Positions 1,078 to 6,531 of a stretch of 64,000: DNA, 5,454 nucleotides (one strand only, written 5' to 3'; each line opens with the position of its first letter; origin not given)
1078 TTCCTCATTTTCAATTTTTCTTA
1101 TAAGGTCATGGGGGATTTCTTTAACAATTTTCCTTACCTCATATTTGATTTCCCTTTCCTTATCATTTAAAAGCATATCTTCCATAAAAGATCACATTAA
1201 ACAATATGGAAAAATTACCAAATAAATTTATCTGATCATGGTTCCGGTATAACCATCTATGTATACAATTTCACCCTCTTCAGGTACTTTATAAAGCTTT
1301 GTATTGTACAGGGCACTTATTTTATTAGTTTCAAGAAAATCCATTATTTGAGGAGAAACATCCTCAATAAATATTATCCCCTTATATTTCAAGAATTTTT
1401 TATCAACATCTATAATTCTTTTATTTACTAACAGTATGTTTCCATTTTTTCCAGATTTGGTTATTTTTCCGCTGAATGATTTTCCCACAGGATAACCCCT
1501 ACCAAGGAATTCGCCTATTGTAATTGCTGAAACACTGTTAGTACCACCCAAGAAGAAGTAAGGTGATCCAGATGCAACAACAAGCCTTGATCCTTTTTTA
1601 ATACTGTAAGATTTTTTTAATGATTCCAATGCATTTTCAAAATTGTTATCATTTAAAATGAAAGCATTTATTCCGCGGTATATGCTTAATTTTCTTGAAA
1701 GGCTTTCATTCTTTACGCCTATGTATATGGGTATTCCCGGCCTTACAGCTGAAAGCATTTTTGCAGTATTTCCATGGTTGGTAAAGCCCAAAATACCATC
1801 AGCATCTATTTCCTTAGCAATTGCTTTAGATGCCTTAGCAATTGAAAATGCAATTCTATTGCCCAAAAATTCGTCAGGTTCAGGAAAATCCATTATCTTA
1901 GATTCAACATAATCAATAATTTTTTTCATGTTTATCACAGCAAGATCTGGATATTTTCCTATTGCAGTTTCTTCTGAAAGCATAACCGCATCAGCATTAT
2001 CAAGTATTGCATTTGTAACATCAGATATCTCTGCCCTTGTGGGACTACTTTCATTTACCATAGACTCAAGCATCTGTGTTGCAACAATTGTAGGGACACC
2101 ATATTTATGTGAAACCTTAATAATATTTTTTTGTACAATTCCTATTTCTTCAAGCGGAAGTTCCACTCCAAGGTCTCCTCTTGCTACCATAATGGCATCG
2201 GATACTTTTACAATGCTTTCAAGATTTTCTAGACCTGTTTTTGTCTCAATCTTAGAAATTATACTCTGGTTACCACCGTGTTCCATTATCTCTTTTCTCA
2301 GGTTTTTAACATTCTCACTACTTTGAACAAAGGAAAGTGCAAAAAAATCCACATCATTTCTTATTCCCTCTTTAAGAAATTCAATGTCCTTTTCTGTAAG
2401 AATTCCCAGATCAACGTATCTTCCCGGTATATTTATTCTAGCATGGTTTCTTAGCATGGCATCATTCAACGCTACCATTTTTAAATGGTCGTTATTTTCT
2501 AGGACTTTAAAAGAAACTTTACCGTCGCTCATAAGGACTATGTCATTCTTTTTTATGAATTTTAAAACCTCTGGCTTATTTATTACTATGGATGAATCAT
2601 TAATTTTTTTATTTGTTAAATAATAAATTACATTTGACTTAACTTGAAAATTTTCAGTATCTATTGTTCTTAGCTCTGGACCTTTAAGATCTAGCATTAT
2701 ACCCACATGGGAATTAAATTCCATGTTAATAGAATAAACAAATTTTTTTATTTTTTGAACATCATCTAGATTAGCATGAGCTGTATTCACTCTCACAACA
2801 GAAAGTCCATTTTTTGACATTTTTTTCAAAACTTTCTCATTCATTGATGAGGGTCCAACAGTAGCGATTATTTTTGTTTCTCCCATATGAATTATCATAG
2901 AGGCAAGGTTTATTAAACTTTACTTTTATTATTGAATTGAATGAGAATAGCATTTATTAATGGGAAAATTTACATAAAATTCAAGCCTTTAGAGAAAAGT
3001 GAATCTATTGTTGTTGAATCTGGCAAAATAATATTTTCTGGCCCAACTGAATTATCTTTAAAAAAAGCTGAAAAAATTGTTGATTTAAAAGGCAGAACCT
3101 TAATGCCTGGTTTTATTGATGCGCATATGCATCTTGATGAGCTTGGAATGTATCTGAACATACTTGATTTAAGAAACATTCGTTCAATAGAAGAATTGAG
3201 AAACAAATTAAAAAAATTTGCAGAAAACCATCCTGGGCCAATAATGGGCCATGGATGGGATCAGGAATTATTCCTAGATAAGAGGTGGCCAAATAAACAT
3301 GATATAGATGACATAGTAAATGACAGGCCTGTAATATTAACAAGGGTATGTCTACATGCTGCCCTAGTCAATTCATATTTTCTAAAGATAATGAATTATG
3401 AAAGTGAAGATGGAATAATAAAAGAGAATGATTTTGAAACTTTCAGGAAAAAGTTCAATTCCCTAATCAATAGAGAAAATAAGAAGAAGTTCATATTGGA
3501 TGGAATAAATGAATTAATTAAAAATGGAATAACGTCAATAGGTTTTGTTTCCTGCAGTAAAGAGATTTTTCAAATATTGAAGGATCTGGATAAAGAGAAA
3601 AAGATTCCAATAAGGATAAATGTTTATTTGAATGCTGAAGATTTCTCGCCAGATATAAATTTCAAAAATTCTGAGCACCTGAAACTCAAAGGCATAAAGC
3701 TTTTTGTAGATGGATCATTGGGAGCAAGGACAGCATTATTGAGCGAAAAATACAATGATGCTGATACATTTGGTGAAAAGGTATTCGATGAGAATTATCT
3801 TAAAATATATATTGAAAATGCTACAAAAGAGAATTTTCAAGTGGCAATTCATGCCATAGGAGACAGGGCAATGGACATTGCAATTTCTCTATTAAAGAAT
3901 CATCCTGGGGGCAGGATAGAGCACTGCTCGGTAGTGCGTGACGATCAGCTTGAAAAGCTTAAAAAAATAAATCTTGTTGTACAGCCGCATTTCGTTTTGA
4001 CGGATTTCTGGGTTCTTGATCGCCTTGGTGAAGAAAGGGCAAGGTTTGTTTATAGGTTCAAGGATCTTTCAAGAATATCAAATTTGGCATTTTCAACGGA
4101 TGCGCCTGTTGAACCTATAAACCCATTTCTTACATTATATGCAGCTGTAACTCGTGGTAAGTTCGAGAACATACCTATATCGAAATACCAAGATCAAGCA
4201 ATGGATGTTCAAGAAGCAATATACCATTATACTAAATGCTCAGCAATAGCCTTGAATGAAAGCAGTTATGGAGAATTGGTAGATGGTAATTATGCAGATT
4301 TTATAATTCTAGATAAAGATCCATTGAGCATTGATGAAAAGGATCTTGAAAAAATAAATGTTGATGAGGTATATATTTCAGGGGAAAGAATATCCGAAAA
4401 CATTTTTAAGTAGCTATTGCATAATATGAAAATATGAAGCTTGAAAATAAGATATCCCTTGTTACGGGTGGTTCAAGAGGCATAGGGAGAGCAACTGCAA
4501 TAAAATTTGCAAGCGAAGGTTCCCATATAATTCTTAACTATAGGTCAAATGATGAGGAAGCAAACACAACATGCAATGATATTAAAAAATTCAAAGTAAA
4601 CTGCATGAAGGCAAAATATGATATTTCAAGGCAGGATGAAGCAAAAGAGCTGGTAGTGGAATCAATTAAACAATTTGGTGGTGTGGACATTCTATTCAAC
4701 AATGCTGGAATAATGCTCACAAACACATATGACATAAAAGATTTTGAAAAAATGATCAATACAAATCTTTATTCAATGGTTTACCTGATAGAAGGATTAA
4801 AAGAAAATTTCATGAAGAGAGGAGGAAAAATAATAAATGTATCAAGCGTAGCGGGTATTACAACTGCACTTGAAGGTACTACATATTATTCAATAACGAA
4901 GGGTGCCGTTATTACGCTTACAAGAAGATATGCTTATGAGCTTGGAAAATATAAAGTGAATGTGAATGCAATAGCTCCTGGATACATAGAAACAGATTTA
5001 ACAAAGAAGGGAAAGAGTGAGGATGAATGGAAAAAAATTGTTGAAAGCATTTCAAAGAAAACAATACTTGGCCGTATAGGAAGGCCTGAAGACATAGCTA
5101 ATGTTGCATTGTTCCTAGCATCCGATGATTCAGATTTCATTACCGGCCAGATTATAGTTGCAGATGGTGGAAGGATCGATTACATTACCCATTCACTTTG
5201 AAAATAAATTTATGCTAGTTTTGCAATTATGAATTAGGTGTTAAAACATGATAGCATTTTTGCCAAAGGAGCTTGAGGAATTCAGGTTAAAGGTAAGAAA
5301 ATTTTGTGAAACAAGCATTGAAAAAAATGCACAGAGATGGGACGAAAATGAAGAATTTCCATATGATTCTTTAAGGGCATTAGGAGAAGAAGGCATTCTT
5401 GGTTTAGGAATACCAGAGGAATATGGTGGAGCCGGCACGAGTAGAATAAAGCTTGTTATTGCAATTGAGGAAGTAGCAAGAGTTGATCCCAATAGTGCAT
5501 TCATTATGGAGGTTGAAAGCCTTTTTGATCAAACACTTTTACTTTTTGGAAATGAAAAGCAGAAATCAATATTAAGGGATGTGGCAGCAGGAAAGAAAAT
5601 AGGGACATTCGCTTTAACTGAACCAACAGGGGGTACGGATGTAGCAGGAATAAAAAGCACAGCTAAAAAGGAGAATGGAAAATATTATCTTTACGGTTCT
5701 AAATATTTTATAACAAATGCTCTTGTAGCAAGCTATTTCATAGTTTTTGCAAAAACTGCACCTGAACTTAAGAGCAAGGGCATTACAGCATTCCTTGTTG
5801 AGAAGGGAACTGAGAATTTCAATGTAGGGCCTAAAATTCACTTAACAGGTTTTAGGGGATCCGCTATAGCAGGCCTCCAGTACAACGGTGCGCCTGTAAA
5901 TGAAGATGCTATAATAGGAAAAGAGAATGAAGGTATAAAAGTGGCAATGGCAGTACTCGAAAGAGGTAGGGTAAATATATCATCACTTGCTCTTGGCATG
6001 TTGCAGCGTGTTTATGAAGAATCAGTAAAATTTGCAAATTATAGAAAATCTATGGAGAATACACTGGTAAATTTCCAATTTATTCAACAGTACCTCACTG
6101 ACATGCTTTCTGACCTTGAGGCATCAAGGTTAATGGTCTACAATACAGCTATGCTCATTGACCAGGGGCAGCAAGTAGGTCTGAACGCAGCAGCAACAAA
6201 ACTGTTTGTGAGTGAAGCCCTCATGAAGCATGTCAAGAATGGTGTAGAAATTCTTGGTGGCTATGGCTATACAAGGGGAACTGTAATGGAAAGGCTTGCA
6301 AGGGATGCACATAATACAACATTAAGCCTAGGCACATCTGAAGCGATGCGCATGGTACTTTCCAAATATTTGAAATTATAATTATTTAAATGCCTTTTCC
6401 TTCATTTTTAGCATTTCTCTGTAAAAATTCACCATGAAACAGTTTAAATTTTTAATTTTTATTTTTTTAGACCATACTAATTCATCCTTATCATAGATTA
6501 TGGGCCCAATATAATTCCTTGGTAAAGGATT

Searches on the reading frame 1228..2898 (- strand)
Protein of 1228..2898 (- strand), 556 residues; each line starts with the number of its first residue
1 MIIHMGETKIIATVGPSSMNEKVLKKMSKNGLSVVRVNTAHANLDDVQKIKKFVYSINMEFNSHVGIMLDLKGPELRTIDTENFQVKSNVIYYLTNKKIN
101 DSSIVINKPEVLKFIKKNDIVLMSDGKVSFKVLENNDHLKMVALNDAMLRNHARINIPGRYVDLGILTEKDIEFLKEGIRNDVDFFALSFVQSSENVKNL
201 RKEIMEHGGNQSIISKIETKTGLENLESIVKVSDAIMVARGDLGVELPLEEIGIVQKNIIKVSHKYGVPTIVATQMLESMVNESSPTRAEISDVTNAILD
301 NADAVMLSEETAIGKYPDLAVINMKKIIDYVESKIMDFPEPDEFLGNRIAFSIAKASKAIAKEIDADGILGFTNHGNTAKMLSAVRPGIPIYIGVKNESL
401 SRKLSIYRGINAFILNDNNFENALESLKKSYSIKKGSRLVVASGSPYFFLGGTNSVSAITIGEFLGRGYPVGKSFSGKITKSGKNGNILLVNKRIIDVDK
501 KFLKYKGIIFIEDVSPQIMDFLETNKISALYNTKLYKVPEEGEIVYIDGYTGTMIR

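Call 69: search_protein_families(library=pfam, proteins=[window:1228-2898:-], max_evalue=0.00001)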
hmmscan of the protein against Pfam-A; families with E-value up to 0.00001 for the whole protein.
window:1228-2898:- (556 aa): 2 families
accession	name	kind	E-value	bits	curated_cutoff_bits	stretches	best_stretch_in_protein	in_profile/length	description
PF00224.27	PK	-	1.6e-89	300.7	30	1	7-321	3-328/328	Pyruvate kinase, barrel domain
PF02887.21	PK_C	-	6.3e-19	68.6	28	1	352-456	2-111/114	Pyruvate kinase, alpha/beta domain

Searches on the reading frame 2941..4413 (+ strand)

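Call 69: search_protein_families(library=pfam, proteins=[window:2941-4413:+], max_evalue=0.00001)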
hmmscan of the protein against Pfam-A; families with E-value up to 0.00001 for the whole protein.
window:2941-4413:+ (490 aa): 2 families
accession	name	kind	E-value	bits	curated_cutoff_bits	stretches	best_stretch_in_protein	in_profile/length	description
PF07969.17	Amidohydro_3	-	2.7e-87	294.7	29.7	1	45-483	1-470/472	Amidohydrolase family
PF01979.26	Amidohydro_1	-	2.2e-15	57.2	25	1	53-483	1-344/345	Amidohydrolase family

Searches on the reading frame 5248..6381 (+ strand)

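Call 69: search_protein_families(library=pfam, proteins=[window:5248-6381:+], max_evalue=0.00001)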
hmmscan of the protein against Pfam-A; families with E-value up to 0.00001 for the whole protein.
window:5248-6381:+ (377 aa): 4 families
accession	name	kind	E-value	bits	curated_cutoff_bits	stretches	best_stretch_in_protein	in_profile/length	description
PF00441.29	Acyl-CoA_dh_1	-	1.8e-35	122.7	22.4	1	227-373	1-147/150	Acyl-CoA dehydrogenase, C-terminal domain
PF02771.21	Acyl-CoA_dh_N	-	8e-28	97.5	22.9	1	7-115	2-112/113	Acyl-CoA dehydrogenase, N-terminal domain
PF02770.24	Acyl-CoA_dh_M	-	1.9e-22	79.7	33.3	1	120-213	1-95/97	Acyl-CoA dehydrogenase, middle domain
PF08028.16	Acyl-CoA_dh_2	-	2.4e-13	51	22.7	1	244-358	3-127/134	Acyl-CoA dehydrogenase, C-terminal domain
